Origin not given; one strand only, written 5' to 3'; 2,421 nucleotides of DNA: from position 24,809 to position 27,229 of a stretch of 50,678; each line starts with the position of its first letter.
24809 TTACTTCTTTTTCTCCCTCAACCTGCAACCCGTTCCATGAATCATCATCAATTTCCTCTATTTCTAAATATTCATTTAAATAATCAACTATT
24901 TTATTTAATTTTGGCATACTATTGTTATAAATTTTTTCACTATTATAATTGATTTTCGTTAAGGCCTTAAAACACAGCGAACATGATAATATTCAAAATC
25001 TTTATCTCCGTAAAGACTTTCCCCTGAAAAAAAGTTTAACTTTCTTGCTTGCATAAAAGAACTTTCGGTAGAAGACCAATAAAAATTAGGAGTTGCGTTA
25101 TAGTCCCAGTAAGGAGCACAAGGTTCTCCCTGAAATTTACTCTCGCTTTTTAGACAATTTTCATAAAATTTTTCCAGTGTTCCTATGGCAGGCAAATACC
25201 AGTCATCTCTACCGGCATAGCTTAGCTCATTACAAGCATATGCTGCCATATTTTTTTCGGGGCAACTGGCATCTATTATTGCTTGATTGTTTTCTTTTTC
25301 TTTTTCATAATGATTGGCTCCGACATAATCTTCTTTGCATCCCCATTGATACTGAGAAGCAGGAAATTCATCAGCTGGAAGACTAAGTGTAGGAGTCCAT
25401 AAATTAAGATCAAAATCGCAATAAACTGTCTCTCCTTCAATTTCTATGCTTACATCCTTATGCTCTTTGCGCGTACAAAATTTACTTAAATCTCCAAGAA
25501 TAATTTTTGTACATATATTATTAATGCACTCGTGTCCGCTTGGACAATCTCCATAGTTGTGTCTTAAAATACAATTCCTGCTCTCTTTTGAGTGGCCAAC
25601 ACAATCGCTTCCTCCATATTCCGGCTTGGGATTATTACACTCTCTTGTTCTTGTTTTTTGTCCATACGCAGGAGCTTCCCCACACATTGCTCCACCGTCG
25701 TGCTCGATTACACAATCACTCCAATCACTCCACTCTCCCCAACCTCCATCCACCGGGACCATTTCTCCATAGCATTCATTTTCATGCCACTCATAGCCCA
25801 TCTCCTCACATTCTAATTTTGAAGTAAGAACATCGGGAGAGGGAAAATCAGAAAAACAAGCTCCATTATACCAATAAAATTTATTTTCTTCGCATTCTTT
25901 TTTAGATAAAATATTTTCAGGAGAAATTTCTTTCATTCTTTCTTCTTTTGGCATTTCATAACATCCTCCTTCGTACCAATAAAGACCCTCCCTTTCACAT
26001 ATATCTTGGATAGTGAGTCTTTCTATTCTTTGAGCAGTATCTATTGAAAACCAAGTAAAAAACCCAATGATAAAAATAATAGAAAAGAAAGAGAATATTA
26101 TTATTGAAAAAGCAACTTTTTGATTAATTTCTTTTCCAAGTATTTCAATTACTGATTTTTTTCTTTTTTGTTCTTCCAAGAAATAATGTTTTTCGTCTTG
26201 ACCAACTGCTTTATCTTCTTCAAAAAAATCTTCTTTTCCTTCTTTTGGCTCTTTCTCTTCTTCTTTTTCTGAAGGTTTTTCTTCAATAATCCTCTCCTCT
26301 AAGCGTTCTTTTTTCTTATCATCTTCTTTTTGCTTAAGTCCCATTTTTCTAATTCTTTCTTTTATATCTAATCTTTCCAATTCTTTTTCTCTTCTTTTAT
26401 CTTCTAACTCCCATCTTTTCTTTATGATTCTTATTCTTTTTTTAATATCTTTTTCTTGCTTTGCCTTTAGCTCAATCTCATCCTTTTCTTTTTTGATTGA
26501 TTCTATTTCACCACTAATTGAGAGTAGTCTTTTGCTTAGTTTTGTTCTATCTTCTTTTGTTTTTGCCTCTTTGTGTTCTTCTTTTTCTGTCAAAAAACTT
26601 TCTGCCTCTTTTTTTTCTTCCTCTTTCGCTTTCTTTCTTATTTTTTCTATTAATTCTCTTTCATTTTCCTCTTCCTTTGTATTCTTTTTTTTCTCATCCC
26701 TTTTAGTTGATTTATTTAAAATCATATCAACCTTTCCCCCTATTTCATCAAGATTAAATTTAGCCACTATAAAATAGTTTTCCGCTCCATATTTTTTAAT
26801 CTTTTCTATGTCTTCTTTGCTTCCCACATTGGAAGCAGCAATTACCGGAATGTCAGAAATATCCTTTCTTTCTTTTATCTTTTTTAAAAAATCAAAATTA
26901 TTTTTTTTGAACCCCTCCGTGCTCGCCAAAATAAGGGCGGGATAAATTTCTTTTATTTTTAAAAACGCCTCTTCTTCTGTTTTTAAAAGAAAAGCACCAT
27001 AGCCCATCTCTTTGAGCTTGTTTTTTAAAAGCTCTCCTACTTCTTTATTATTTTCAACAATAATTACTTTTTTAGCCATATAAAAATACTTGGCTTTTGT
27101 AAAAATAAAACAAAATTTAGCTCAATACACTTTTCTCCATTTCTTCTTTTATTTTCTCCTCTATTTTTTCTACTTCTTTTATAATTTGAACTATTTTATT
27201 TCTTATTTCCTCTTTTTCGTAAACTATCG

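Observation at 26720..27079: Phosphorylation-incompetent receiver domain as the cytoplasmic head of an extracellular adhesin-like protein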

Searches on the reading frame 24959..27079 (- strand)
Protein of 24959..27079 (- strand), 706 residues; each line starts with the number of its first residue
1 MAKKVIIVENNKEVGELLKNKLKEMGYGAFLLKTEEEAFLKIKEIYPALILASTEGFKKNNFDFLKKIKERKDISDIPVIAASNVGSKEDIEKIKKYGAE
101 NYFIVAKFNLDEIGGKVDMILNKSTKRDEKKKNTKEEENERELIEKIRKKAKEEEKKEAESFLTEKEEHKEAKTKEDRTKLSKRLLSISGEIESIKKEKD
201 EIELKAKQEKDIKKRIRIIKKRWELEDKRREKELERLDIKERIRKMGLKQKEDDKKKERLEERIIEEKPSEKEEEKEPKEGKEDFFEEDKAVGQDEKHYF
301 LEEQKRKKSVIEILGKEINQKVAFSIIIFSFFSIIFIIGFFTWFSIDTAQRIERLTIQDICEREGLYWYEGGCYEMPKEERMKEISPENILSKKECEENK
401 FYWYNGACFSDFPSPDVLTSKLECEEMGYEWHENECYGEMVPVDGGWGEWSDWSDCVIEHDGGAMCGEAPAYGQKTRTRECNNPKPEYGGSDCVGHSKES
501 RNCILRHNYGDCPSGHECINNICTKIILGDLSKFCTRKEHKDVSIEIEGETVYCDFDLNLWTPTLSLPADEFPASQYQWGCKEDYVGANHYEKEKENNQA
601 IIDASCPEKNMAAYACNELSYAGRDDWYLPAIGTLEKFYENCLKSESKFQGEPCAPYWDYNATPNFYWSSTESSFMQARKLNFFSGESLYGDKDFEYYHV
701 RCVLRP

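Call 3: search_protein_families(library=pfam, proteins=[window:24959-27079:-], max_evalue=1)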
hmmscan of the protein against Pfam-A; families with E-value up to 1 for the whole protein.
window:24959-27079:- (706 aa): 6 families
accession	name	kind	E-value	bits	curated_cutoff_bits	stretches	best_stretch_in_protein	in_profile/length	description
PF07603.17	Lcl_C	-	9.5e-09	36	34.9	1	611-703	26-116/117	Lcl C-terminal domain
PF00072.30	Response_reg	-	3.2e-05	24.5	30.2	1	5-112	1-105/111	Response regulator receiver domain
PF00090.25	TSP_1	-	0.022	15.4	21.6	1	449-503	2-44/49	Thrombospondin type 1 domain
PF22195.2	TSP1_CFP_C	-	0.026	15.4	27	1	444-490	2-39/90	CFP-like, C-terminal thrombospondin type 1 domain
PF00977.27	His_biosynth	-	0.092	12.6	23.6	1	61-107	178-220/228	Histidine biosynthesis protein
PF19028.6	TSP1_spondin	-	0.87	10.4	41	1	448-504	4-48/52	Spondin-like TSP1 domain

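Call 4: search_protein_families(library=ncbifam, proteins=[window:24959-27079:-], max_evalue=1)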
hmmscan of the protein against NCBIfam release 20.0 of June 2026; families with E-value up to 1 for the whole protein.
window:24959-27079:- (706 aa): 27 families (the best 25 are shown)
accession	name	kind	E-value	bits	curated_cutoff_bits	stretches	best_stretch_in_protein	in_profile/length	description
TIGR02154.1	PhoB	equivalog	1.9e-10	40.4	296.2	1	1-132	1-131/226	phosphate regulon transcriptional regulator PhoB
NF038297.2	hybrid_HK_HrmK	equivalog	1.1e-08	34.2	725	1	3-103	491-591/607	hybrid histidine kinase/response regulator HrmK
NF051850.1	RespRegRprY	equivalog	3.5e-08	33.1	370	1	4-133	6-132/234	response regulator transcription factor RprY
NF053854.1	RespRegPhoBBctds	equivalog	1.4e-07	31.1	270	1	5-152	1-145/225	two-component system response regulator PhoB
NF008199.0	PRK10955.1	equivalog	1.6e-07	31.5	341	1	3-136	2-130/232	envelope stress response regulator transcription factor CpxR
NF045717.1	DVU0259_DivK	exception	3.6e-07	30.4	160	1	1-89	1-89/117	DVU0259 family response regulator domain-containing protein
NF051870.1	NAssimRespRegNtrX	equivalog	2e-06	27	600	1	3-146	2-144/452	nitrogen assimilation response regulator NtrX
NF007982.1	PRK10710.1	equivalog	4.5e-06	26.4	380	1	3-135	8-136/235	envelope stress response regulator BaeR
NF041946.1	LuxO_transreg_Vib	equivalog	5.2e-06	25.5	800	1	7-140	1-132/463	quorum-sensing sigma-54 dependent transcriptional regulator LuxO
NF040534.1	resp_reg_YycF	equivalog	6e-06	25.7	340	1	3-166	1-159/231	response regulator YycF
NF007969.0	PRK10693.1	equivalog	6.1e-06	25.5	329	1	2-120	7-123/337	two-component system response regulator RssB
NF045944.1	ResRegRpaBCyano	equivalog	7.3e-06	25.5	330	1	6-138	1-129/229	response regulator transcription factor RpaB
NF007546.0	PRK10161.1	equivalog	9e-06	25.4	471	1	1-121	1-120/229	phosphate response regulator transcription factor PhoB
NF045914.1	RespRegNblR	equivalog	3.1e-05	23.6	300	1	4-130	8-131/228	response regulator transcription factor NblR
TIGR01818.1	ntrC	equivalog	0.00016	20.6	558.6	1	5-145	1-138/463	nitrogen regulation protein NR(I)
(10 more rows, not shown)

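Call 6: find_homologous_proteins(query=window:24959-27079:-, max_evalue=0.001)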
Query window:24959-27079:- (706 aa): 3 proteins with E <= 0.001 among 8000 candidates.
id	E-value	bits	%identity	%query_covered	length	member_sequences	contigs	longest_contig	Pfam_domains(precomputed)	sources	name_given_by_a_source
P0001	0.0e+0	1611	100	100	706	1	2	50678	PF07603.18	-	-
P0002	1.7e-7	48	32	16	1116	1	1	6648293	PF00090.26,PF23260.2,PF19028.7,PF01437.32,PF01403.26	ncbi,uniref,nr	ncbi:semaphorin-5A [Achroia grisella]|uniref:semaphorin-5A n=1 Tax=Achroia grisella TaxID=688607 Rep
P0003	9.2e-4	36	26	17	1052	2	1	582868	PF00090.26,PF23260.2,PF19028.7,PF22195.3,PF01403.26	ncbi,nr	ncbi:semaphorin-5B isoform X2 [Odontomachus brunneus]|nr:semaphorin-5B isoform X2 [Odontomachus brun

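Call 15: find_encoding_contigs(protein=window:24959-27079:-, flank=10000, max_places=6)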
Protein window:24959-27079:- (706 aa): 3 contigs read that carry it; 3 places shown.
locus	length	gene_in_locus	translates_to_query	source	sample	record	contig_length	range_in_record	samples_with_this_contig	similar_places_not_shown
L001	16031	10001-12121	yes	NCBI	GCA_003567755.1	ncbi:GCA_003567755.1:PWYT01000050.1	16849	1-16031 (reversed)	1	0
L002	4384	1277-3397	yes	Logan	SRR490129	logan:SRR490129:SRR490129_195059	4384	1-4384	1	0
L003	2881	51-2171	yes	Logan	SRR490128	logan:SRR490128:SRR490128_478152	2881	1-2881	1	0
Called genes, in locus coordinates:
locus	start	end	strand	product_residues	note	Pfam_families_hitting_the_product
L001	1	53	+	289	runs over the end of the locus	?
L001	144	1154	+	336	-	PF01699:Na_Ca_ex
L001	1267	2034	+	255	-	-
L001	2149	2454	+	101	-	PF02381:MraZ (faint)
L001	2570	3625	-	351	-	PF04389:Peptidase_M28 (faint), PF01546:Peptidase_M20, PF07687:M20_dimer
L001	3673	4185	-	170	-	PF00583:Acetyltransf_1, PF13673:Acetyltransf_10 (weak), PF13508:Acetyltransf_7 (weak)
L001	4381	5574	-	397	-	PF00999:Na_H_Exchanger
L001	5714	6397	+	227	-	PF00702:Hydrolase, PF12710:HAD, PF13419:HAD_2, PF13242:Hydrolase_like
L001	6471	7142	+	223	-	PF02585:PIG-L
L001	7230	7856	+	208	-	-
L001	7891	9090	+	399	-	PF07907:YibE_F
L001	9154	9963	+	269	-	PF18998:Flg_new_2 (weak)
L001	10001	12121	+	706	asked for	PF07603:Lcl_C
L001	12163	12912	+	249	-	PF01784:DUF34_NIF3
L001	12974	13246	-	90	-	PF00216:Bac_DNA_binding, PF14908:HU-CCDC81_euk_1 (weak), PF18291:HU-HIG (weak), PF18175:HU-CCDC81_bac_2 (faint)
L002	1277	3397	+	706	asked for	PF07603:Lcl_C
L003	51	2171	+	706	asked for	PF07603:Lcl_C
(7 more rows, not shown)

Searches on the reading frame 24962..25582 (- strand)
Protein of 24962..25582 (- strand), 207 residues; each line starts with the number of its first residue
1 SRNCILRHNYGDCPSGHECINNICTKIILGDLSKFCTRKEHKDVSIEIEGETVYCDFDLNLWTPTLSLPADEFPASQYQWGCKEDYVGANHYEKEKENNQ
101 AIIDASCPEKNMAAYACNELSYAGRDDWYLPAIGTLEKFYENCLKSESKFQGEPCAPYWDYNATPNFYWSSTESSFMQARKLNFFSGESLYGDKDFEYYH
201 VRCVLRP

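Call 69: search_protein_families(library=pfam, proteins=[window:24962-25582:-], max_evalue=10)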
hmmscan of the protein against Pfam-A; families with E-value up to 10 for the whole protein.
seq(207 aa): 2 families
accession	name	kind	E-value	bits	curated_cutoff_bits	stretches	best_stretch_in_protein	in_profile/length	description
PF07603.17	Lcl_C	-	1.1e-09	39.1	34.9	1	112-204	26-116/117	Lcl C-terminal domain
PF21164.2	Dumpy_DPY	-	1.6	9.2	27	1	12-25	9-22/24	Dumpy, DPY module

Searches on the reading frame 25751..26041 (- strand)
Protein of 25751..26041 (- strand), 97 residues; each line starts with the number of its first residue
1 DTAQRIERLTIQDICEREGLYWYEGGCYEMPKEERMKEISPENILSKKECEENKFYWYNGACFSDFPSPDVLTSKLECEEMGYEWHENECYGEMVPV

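Call 69: search_protein_families(library=pfam, proteins=[window:25751-26041:-], max_evalue=10)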
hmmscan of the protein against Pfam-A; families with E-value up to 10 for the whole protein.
seq(97 aa): 0 families
